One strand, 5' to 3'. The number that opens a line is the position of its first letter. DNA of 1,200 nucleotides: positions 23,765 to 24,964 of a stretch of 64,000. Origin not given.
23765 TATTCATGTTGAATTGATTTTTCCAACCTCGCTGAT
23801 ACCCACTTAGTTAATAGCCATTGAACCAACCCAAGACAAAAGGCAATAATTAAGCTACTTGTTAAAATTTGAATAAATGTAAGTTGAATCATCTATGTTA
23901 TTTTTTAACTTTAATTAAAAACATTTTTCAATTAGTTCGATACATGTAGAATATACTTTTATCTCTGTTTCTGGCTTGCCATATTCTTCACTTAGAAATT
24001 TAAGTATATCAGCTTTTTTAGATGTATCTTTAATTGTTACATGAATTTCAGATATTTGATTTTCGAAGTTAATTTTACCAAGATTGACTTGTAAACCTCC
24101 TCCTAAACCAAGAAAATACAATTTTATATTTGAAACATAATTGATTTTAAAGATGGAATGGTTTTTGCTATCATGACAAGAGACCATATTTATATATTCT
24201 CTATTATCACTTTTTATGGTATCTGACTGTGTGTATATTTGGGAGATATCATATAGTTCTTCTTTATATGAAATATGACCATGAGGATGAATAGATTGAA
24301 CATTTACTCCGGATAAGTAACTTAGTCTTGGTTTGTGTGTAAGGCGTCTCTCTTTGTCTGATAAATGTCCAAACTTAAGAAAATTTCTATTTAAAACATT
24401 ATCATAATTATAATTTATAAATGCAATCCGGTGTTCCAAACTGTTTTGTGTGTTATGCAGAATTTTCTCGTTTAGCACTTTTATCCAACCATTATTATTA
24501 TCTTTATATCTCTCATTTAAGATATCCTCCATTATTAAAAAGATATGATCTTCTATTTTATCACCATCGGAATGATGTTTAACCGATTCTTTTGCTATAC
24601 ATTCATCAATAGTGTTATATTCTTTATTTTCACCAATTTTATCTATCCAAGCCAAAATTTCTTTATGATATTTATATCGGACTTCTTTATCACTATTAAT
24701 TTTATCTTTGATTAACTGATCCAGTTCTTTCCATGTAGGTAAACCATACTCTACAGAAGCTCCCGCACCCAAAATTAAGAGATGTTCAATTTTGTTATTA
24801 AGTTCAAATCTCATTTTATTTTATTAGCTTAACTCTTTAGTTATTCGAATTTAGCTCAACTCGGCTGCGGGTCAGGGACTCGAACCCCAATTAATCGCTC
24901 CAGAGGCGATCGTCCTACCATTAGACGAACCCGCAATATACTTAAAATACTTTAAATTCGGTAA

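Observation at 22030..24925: tRNA-Gln-adjacent four-gene block: SIR2_2-like NADase + TM protein + small TM protein + SAMHD1/dGTPase-like HD enzyme. Candidate undescribed defence island.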

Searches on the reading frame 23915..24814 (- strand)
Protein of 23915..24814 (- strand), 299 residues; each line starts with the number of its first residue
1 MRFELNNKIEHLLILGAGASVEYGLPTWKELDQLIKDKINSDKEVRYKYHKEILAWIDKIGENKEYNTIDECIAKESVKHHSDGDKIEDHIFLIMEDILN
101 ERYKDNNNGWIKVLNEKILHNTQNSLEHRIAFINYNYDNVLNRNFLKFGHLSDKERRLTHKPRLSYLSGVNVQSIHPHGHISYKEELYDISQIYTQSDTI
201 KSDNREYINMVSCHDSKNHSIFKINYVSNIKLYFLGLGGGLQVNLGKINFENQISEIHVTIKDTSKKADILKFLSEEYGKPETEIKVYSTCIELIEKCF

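Call 4: search_protein_families(library=pfam, proteins=[window:23915-24814:-], max_evalue=1)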
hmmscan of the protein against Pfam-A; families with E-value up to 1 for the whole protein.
window:23915-24814:- (299 aa): 1 family
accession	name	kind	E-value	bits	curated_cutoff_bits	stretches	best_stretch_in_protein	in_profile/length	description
PF03513.19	Cloacin_immun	-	0.67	10.8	25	1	70-123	14-67/80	Cloacin immunity protein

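Call 5: search_protein_families(library=padloc, proteins=[window:23915-24814:-], max_evalue=1)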
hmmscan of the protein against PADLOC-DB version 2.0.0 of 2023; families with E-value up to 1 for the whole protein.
window:23915-24814:- (299 aa): 2 families
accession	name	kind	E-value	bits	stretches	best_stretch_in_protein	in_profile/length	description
PDLC04087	SIR2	-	3.9e-06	24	1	12-141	20-144/343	-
PDLC04092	SIR2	-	0.0003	18.2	1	10-143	19-132/318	-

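Call 6: search_protein_families(library=ncbifam, proteins=[window:23915-24814:-], max_evalue=1)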
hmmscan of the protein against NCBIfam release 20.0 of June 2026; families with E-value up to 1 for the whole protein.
window:23915-24814:- (299 aa): 0 families

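Call 8: search_solved_structures(query=window:23915-24814:-, max_evalue=10, show_alignments=2)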
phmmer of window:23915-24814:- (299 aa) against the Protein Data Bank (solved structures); distinct sequences matched with E-value up to 10: 1.
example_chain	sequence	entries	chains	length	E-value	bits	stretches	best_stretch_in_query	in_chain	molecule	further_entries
4f61_I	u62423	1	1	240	0.37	13.3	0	101-132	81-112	Stathmin-like domain R4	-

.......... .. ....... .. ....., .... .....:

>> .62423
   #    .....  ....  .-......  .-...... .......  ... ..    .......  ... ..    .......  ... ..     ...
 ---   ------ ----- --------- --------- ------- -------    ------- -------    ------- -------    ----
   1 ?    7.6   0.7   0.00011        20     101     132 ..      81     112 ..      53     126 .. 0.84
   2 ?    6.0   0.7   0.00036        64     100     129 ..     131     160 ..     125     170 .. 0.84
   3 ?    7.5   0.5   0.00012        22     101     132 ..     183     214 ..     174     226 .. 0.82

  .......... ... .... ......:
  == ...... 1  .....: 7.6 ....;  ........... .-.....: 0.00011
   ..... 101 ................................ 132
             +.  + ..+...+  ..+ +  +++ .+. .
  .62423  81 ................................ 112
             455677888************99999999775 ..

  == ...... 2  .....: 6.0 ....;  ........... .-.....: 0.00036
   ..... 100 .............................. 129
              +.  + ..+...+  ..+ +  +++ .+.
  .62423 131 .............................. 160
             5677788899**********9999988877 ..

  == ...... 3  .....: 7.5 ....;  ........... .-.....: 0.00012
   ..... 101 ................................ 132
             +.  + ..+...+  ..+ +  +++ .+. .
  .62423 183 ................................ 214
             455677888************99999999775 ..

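Call 10: find_homologous_proteins(query=window:23915-24814:-, max_evalue=0.001)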
Query window:23915-24814:- (299 aa): 124 proteins with E <= 0.001 among 1981 candidates; the best 120 are listed.
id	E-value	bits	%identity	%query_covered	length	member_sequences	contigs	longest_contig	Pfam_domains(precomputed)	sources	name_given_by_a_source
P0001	7.5e-196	667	100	100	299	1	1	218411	-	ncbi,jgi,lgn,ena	ncbi:MAG: hypothetical protein WCW87_02905 [Candidatus Paceibacterota bacterium]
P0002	6.5e-122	425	65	100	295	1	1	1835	-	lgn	-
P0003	1.7e-115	404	62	100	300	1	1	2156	-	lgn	-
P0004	1.1e-97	345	56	100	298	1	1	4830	-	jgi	jgi:hypothetical protein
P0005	2.0e-97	344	54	100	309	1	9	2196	-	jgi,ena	-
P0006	2.6e-95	337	53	100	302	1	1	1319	-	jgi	jgi:hypothetical protein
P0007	3.6e-95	337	53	100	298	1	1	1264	-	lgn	-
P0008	1.5e-94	335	53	100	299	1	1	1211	-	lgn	-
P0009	2.2e-94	334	51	100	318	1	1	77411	-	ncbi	-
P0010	8.2e-94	332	52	100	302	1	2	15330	-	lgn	-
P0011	1.3e-93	332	53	100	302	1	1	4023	-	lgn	-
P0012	1.8e-93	331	52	100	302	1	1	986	-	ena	-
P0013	1.0e-92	329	52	100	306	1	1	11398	-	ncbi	ncbi:MAG: hypothetical protein WBC83_01585 [Minisyncoccia bacterium]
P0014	3.6e-92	327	52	100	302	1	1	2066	-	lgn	-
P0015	5.9e-91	323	51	100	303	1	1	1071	-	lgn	-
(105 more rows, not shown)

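Call 15: find_related_loci(query=A1, collection=genome_contigs, flank=10000)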
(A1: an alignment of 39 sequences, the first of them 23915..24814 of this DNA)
Query A1 (299 aa) in genome_contigs; peptide patterns used: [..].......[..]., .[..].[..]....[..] (x = any residue, [..] = any of these).
240 stretches matched a pattern; 45 encode a relative of the query (tblastn E <= 1e-3); 45 distinct loci.
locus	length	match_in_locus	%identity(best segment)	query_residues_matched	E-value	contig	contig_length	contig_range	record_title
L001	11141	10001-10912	52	1-299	7e-92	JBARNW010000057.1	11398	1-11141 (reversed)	MAG: Minisyncoccia bacterium isolate MFD12107_ilm_asm_bin28 k127_44577, whole genome shotgun sequence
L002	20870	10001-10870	50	12-299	2e-89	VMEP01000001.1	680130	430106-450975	MAG: Parcubacteria group bacterium LiPW_30 LiPW30_scaffold_20, whole genome shotgun sequence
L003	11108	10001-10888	49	1-299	2e-88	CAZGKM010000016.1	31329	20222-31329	MAG TPA_asm: uncultured Gammaproteobacteria bacterium isolate SRP319275_co4_39 genome assembly, contig: NODE_780_length_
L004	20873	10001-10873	51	4-299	8e-87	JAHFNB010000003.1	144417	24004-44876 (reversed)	MAG: bacterium isolate nzgw470 NODE_82_length_144418_cov_29.548660, whole genome shotgun sequence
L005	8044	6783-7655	47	11-299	1e-81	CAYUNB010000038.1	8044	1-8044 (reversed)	MAG TPA_asm: uncultured Candidatus Saccharibacteria bacterium isolate binchicken_co185_274 genome assembly, contig: NODE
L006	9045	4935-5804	48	12-299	2e-80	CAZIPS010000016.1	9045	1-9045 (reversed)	MAG TPA_asm: uncultured Candidatus Saccharibacteria bacterium isolate SRP133034_co1_49 genome assembly, contig: NODE_672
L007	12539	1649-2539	48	1-299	2e-79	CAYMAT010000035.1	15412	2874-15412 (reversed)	MAG TPA_asm: uncultured Candidatus Peribacteria bacterium isolate SRP342105_co2_387 genome assembly, contig: NODE_4020_l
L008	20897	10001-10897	47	1-299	4e-79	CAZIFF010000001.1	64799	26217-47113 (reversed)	MAG TPA_asm: uncultured Candidatus Saccharibacteria bacterium isolate SRP286056_co1_522 genome assembly, contig: NODE_40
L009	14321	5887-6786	47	1-299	3e-78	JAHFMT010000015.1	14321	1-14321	MAG: Candidatus Kaiserbacteria bacterium isolate nzgw463 NODE_8760_length_14322_cov_3.160834, whole genome shotgun seque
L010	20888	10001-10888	42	1-299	6e-78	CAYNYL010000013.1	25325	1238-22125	MAG TPA_asm: uncultured Gammaproteobacteria bacterium isolate SRP300315_co1_29 genome assembly, contig: NODE_985_length_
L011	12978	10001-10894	44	1-299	7e-78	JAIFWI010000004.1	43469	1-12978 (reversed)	MAG: Candidatus Parcubacteria bacterium isolate viral-cat_42_20 PAFVLPS_2018_scaffold_3442, whole genome shotgun sequenc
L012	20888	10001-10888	50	1-299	3e-76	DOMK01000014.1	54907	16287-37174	MAG TPA_asm: Candidatus Magasanikbacteria bacterium isolate UBA11710 contig_5233, whole genome shotgun sequence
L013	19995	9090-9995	44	1-299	4e-76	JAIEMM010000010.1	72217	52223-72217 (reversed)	MAG: Patescibacteria group bacterium isolate co.spades.CONCOCT.2.5kb_058 c_000000000014, whole genome shotgun sequence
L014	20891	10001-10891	45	1-299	6e-72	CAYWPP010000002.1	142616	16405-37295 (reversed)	MAG TPA_asm: uncultured Candidatus Peribacteria bacterium isolate binchicken_co350_165 genome assembly, contig: NODE_139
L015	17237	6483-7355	46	1-299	1e-71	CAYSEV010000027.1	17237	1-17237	MAG TPA_asm: uncultured Gammaproteobacteria bacterium isolate SRP342105_co1_249 genome assembly, contig: NODE_4428_lengt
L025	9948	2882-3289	28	12-145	5e-9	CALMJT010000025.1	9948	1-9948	MAG TPA_asm: uncultured Alteromonadales bacterium isolate SRR7346984_bin.18_CONCOCT_v1.1_MAG genome assembly, contig: ER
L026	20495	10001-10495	28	9-179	2e-8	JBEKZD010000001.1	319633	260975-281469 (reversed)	MAG: Verrucomicrobiia bacterium isolate SPRUCE 690 SPRUCE_690_1, whole genome shotgun sequence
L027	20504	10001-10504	26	1-163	1e-7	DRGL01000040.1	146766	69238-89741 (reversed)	MAG TPA_asm: Pricia antarctica isolate HyVt-345 HyVt-345_k145_394286, whole genome shotgun sequence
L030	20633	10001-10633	23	12-200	7e-6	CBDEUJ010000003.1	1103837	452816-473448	MAG: Paracoccaceae bacterium isolate f3ee2caa-37b1-43b9-9fb8-375eacd4e4c4 genome assembly, contig: contig_3, whole genom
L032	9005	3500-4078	25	12-182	2e-5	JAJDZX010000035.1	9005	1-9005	MAG: Alphaproteobacteria bacterium isolate jk18x7bins.108 k141_2395769, whole genome shotgun sequence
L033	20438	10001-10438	26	8-141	3e-5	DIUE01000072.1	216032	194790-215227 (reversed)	MAG TPA_asm: Bacteriovoracaceae bacterium UBA6166 UBA6166_contig_18454, whole genome shotgun sequence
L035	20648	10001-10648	26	10-203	5e-5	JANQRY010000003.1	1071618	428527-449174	MAG: Marinicaulis sp. isolate IP29b_bin.80 k99_2732660, whole genome shotgun sequence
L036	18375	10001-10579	28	12-181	1e-7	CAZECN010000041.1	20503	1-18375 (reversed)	MAG TPA_asm: uncultured Bdellovibrionales bacterium isolate binchicken_co258_18 genome assembly, contig: NODE_1637_lengt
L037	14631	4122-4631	26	13-182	9e-5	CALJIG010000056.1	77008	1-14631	MAG TPA_asm: uncultured Ignavibacteria bacterium isolate SRR5576002_bin.35_CONCOCT_v1.1_MAG genome assembly, contig: ERZ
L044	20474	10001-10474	25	4-146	4e-4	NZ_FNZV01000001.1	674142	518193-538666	Pacificibacter marinus strain DSM 25228, whole genome shotgun sequence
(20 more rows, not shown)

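Call 22: find_related_loci(query=A1, collection=metagenome_contigs, flank=6000)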
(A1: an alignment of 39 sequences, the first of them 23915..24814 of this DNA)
Query A1 (299 aa) in metagenome_contigs; peptide patterns used: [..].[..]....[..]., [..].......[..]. (x = any residue, [..] = any of these).
580 stretches matched a pattern; 59 encode a relative of the query (tblastn E <= 1e-3); 59 distinct loci.
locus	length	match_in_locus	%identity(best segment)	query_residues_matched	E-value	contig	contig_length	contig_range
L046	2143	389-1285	54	1-299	1e-101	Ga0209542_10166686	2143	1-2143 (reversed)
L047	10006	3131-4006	53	8-299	8e-94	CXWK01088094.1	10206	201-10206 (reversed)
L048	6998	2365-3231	51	10-299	9e-93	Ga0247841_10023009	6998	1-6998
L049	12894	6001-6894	50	1-299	4e-91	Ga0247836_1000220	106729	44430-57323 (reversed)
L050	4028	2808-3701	52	1-299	4e-90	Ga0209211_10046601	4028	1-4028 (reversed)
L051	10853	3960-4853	51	1-299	4e-89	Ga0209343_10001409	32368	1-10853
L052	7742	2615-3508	51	1-299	4e-89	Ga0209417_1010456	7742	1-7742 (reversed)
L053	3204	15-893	49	11-299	9e-89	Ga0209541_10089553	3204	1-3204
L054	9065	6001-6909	48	1-299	2e-86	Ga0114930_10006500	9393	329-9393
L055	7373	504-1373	50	8-299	4e-85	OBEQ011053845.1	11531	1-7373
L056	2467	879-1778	47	1-299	5e-84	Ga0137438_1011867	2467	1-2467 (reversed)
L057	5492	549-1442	50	1-299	6e-80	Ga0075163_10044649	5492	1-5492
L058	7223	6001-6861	49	7-299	1e-79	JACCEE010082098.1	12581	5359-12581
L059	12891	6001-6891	46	1-299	2e-79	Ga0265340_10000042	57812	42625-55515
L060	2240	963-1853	47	1-299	4e-79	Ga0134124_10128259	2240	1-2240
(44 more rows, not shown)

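Call 24: predict_structure(alignment_id=A1)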
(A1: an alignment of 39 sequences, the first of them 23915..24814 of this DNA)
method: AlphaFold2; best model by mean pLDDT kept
length: 299 residues; sequences in the alignment: 39
mean_pLDDT: 92.6   pTM: 0.91
mean pLDDT of the five models: 92.6, 92.0, 91.8, 91.6, 91.4
residues with pLDDT >= 90: 248; 70-90: 44; 50-70: 7; < 50: 0
segments of 3 or more residues with pLDDT < 50: none
pLDDT, mean of each block of 10 residues (from residue 1): 96 95 90 94 90 96 91 91 92 95 91 97 92 95 94 97 95 96 64 93 92 95 94 88 92 97 90 95 96 97
secondary structure, 60 per line:
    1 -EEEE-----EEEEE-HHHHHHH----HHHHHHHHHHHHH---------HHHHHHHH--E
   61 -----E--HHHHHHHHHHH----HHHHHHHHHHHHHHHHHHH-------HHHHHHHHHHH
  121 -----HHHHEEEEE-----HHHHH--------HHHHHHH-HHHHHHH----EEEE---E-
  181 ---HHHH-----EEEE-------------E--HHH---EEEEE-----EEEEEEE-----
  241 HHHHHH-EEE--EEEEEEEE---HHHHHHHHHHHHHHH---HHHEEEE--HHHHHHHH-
elements in order: E2-5 E11-15 H17-23 H28-40 H50-57 H69-79 H84-102 H110-120 H126-129 E130-134 H140-144 H153-159 H161-167 E172-175 H184-187 E193-196 E219-223 E229-235 H241-246 E248-250 E253-260 H264-278 E285-288 H291-298

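Call 27: fold_search(model_id=the predicted structure, library=pdb)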
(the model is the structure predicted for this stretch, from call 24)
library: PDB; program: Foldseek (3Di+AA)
matches with E <= 10: 390; with E <= 0.001: 2
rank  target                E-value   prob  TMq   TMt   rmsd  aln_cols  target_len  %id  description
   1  8wld_R                3.4e-04  1.00  0.45  0.40  10.7       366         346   12  Cryo-EM structure of SIR2/HerA antiphage complex (released 2024-09-11)
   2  8jl0_A                3.4e-04  0.98  0.34  0.20  13.4       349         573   11  Cryo-EM structure of the prokaryotic SPARSA system complex (released 2024-01-24)
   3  8sub_B                1.0e-03  0.99  0.45  0.36  10.8       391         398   12  E. coli SIR2-HerA complex (dodecamer SIR2 pentamer HerA) (released 2023-12-27)
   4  8y80_E                1.1e-03  1.00  0.48  0.28   8.1       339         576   14  Cryo-EM structure of the tetrameric SPARSA gRNA-ssDNA complex (released 2024-10-16)
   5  8uae_F                1.3e-03  0.97  0.41  0.33  11.5       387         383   11  E. coli Sir2_HerA complex (12:6) with ATPgamaS (released 2023-12-27)
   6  8uae_B                1.9e-03  0.96  0.42  0.34  11.3       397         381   12  E. coli Sir2_HerA complex (12:6) with ATPgamaS (released 2023-12-27)
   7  8sub_I                2.1e-03  0.91  0.37  0.30  11.4       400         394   10  E. coli SIR2-HerA complex (dodecamer SIR2 pentamer HerA) (released 2023-12-27)
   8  8sub_E                2.3e-03  0.95  0.40  0.31  11.8       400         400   11  E. coli SIR2-HerA complex (dodecamer SIR2 pentamer HerA) (released 2023-12-27)
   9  8sub_G                2.4e-03  0.92  0.39  0.31  11.4       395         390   14  E. coli SIR2-HerA complex (dodecamer SIR2 pentamer HerA) (released 2023-12-27)
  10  8w56_A                2.9e-03  0.94  0.35  0.14   9.5       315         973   14  Cryo-EM structure of DSR2-DSAD1 state 1 (released 2024-05-01)
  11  8jkz_A                3.2e-03  0.96  0.39  0.23  10.3       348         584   14  Cryo-EM structure of the prokaryotic SPARSA system complex (released 2024-01-24)
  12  8yhx_Q                3.7e-03  0.60  0.27  0.20  19.7       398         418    8  Cryo-EM structure of the trimeric HerA (released 2024-11-06)
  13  8wld_H                4.1e-03  0.97  0.44  0.40   8.6       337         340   13  Cryo-EM structure of SIR2/HerA antiphage complex (released 2024-09-11)
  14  8sub_A                4.1e-03  0.90  0.38  0.30  12.1       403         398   12  E. coli SIR2-HerA complex (dodecamer SIR2 pentamer HerA) (released 2023-12-27)
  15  8j4u_G                4.4e-03  0.87  0.38  0.31  11.6       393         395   12  Structure of HerA-Sir2 complex from Escherichia coli Nezha system (released 2024-01-03)
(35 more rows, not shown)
